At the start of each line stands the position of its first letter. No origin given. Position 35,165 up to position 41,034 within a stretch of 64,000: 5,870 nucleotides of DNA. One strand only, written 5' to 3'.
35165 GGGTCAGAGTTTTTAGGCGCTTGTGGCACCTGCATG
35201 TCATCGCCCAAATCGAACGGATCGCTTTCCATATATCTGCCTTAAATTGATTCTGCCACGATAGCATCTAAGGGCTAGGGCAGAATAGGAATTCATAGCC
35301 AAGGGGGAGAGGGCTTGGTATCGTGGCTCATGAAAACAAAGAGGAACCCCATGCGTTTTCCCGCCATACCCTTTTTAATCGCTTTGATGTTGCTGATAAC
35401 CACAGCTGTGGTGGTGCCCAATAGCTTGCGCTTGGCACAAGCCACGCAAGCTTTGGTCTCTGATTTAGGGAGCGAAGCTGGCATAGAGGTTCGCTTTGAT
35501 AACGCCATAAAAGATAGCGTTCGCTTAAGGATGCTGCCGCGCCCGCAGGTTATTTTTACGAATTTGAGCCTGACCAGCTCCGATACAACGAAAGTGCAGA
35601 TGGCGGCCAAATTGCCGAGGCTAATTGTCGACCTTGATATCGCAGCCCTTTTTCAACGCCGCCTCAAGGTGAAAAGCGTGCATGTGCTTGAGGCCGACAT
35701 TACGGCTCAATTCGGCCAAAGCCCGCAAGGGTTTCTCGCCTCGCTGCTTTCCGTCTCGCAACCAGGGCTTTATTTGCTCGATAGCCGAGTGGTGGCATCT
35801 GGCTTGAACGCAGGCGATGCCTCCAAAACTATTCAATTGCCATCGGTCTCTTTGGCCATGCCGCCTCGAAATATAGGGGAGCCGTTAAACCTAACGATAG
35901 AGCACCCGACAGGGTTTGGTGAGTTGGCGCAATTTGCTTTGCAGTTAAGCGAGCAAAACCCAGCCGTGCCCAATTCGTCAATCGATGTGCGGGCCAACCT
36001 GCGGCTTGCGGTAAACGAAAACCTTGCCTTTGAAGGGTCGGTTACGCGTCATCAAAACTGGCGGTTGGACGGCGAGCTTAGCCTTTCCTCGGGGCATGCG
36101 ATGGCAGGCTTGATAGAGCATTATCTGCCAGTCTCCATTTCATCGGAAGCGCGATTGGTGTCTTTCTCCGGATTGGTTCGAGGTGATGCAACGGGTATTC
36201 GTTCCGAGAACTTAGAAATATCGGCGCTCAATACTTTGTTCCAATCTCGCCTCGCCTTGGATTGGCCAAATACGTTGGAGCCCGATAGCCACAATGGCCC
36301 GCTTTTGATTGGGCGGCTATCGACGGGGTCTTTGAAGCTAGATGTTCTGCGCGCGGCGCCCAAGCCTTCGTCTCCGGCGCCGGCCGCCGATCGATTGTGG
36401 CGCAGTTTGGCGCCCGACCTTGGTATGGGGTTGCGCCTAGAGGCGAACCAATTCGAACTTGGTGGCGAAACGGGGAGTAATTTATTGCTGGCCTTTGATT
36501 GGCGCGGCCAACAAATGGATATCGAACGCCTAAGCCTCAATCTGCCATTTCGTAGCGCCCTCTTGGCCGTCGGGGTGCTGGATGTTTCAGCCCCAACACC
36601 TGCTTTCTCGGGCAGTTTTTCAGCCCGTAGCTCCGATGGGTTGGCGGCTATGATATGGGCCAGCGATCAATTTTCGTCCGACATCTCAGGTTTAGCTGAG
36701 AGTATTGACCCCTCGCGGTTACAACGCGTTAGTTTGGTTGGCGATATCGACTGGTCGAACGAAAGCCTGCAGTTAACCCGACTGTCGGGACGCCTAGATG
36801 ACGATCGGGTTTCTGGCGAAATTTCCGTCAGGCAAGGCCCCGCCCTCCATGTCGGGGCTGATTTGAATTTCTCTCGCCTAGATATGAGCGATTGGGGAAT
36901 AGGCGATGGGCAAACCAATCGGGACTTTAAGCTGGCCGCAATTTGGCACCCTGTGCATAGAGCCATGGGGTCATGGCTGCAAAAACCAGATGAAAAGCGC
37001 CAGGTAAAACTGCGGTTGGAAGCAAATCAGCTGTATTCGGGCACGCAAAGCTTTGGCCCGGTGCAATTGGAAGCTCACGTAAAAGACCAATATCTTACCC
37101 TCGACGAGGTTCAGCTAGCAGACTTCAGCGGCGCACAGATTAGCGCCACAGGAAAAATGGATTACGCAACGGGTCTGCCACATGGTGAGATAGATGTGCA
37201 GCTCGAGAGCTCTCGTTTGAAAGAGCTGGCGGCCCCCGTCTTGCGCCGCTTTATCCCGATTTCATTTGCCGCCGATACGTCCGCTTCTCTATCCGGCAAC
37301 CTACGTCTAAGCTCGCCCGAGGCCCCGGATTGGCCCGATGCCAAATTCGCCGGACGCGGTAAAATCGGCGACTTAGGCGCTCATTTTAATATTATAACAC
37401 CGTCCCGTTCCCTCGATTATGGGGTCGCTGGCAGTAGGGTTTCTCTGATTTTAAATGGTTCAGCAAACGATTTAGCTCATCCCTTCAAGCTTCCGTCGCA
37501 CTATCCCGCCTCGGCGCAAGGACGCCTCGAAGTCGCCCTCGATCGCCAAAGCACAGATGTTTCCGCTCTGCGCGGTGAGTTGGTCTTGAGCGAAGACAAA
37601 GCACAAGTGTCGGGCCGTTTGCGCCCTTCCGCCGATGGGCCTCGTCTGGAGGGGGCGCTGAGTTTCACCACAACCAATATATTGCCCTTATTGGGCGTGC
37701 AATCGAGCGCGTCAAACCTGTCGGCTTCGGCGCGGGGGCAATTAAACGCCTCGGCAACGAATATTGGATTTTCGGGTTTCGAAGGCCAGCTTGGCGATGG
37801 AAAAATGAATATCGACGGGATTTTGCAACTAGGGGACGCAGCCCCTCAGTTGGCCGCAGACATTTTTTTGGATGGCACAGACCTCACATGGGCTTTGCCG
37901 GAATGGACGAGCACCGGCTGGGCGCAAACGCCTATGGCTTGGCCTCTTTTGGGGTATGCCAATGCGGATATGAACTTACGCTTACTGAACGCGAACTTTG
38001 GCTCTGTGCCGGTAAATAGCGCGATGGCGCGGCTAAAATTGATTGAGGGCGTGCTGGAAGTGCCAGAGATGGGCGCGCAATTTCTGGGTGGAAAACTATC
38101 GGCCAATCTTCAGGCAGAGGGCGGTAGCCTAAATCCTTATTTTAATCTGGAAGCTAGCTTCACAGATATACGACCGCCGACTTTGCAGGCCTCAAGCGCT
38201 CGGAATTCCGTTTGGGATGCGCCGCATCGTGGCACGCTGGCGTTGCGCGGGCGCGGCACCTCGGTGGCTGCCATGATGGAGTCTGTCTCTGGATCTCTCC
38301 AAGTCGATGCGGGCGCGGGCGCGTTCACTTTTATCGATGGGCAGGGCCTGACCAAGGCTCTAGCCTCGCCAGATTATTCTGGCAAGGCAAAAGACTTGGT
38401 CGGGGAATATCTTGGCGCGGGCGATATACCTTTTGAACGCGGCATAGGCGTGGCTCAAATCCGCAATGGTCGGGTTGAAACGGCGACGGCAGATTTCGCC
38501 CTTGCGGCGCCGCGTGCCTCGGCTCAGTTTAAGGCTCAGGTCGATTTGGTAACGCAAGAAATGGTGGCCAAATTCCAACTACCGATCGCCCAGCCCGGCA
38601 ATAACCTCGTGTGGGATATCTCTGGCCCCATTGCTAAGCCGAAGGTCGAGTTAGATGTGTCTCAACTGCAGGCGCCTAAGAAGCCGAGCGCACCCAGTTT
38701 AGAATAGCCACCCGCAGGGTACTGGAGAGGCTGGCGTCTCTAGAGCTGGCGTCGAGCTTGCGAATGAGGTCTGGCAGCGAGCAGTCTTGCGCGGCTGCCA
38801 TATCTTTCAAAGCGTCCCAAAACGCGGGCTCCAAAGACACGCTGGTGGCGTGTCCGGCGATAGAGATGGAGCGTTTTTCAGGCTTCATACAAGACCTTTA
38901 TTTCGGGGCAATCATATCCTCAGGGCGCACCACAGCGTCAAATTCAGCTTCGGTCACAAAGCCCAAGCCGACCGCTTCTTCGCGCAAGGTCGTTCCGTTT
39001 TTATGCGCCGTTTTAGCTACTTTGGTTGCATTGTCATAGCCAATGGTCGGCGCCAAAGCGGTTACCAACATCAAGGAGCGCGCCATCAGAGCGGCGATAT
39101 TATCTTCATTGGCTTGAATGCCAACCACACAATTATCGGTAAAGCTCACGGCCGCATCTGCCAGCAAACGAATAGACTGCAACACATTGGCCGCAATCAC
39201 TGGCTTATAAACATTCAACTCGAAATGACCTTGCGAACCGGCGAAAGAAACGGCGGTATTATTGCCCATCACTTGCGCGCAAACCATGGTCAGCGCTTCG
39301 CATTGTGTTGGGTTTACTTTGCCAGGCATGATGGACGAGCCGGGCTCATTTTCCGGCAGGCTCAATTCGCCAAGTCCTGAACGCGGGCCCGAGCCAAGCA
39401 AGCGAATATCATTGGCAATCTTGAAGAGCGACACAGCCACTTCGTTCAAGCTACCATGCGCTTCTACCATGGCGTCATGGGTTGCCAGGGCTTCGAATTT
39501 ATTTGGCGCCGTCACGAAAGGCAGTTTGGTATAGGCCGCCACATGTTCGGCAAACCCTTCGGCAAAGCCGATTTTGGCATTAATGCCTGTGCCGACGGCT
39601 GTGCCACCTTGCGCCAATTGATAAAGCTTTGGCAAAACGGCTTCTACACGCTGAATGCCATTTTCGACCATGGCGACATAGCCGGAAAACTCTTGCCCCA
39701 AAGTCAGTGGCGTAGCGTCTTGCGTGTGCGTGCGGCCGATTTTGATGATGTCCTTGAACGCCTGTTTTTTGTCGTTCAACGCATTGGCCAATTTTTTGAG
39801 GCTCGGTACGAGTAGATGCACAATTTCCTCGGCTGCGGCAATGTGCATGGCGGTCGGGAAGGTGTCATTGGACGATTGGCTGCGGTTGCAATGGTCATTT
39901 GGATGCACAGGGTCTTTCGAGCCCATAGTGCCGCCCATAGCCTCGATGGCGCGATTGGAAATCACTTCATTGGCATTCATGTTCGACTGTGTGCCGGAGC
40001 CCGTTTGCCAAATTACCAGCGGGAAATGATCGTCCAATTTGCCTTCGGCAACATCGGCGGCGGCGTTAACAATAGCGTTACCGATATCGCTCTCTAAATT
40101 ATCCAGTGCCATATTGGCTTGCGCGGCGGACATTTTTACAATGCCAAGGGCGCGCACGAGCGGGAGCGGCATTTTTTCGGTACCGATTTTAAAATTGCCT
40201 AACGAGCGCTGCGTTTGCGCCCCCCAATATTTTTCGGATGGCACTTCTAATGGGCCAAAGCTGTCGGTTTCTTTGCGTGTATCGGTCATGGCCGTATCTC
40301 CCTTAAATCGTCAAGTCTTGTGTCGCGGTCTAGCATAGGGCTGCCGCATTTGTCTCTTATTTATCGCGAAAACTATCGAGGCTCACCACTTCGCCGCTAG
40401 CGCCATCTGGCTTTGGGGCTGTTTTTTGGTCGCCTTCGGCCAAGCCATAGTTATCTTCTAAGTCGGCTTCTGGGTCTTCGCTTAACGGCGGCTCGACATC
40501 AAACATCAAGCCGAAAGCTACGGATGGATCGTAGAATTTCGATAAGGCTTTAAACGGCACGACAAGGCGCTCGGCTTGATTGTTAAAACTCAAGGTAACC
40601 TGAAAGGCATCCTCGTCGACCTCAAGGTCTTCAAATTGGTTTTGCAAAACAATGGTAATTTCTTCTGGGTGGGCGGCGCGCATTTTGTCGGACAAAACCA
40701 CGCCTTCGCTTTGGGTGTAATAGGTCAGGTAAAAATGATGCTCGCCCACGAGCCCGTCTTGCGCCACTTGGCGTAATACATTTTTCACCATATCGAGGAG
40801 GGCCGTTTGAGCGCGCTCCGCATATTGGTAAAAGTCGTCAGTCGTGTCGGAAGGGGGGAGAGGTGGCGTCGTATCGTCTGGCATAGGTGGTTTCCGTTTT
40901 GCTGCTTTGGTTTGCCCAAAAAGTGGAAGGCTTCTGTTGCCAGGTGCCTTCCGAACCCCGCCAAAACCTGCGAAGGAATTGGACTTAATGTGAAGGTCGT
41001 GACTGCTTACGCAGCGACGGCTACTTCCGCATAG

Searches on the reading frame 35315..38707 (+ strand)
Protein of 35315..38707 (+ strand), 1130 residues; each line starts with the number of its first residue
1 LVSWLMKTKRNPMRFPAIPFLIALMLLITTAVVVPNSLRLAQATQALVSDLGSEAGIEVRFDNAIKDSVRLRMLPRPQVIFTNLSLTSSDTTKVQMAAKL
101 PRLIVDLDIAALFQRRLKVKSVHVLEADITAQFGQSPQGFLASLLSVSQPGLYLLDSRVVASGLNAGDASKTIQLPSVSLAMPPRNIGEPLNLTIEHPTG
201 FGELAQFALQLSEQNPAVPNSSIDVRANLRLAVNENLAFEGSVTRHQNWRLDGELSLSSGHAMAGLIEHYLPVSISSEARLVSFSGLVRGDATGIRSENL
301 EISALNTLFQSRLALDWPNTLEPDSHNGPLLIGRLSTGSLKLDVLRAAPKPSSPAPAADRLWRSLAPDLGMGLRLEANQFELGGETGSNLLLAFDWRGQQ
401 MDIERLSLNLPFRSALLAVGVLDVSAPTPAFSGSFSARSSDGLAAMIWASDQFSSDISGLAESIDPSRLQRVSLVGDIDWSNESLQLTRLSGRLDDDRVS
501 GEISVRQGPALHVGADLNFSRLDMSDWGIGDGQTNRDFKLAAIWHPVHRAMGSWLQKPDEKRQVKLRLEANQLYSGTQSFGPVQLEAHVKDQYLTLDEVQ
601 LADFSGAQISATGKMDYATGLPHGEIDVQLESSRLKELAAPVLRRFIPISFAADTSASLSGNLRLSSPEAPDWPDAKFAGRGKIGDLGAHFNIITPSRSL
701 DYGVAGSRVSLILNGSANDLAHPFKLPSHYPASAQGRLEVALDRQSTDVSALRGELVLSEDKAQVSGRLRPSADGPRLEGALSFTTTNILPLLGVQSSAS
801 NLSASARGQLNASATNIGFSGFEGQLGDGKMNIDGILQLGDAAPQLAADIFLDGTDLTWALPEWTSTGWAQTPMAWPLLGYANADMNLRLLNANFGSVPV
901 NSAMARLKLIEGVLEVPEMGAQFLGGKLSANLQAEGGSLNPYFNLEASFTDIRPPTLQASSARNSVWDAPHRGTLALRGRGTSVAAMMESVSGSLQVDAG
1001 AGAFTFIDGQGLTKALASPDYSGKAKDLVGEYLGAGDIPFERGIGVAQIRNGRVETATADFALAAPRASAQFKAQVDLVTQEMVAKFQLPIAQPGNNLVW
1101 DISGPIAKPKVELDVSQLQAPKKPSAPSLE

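Call 39: search_protein_families(library=pfam, proteins=[window:35315-38707:+], max_evalue=0.00001)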
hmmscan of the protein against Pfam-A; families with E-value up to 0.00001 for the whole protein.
window:35315-38707:+ (1130 aa): 1 family
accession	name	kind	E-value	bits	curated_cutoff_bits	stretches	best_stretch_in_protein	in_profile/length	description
PF05170.20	AsmA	-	9.4e-14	51.6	29.8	1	20-146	11-132/607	AsmA family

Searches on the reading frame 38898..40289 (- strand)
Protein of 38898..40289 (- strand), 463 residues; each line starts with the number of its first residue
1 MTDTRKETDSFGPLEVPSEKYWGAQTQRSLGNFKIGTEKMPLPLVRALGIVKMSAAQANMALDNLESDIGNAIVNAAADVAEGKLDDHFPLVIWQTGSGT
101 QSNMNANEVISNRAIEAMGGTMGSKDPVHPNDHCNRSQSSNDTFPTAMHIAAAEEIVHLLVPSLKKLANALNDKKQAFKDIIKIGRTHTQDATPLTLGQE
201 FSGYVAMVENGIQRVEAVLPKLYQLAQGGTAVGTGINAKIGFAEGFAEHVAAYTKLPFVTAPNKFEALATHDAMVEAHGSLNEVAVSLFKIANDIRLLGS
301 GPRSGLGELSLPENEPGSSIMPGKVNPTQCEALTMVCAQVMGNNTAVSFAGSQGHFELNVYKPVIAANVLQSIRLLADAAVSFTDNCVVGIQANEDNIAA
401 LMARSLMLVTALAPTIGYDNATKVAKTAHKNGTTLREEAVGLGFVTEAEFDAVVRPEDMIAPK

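Call 27: search_protein_families(library=pfam, proteins=[window:38898-40289:-], max_evalue=0.001)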
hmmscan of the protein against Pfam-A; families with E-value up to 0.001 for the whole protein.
window:38898-40289:- (463 aa): 2 families
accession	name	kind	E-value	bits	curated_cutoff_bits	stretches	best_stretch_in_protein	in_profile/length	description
PF00206.25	Lyase_1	-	1.5e-114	383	27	1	13-342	2-312/312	Lyase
PF10415.14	FumaraseC_C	-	1.1e-22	80.7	32.5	1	408-460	1-53/54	Fumarase C C-terminus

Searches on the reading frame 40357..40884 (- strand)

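Call 27: search_protein_families(library=pfam, proteins=[window:40357-40884:-], max_evalue=0.001)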
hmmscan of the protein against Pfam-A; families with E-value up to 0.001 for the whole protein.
window:40357-40884:- (175 aa): 1 family
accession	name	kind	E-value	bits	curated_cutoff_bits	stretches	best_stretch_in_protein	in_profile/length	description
PF04386.18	SspB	-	1.1e-38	133.2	27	1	24-150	2-129/156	Stringent starvation protein B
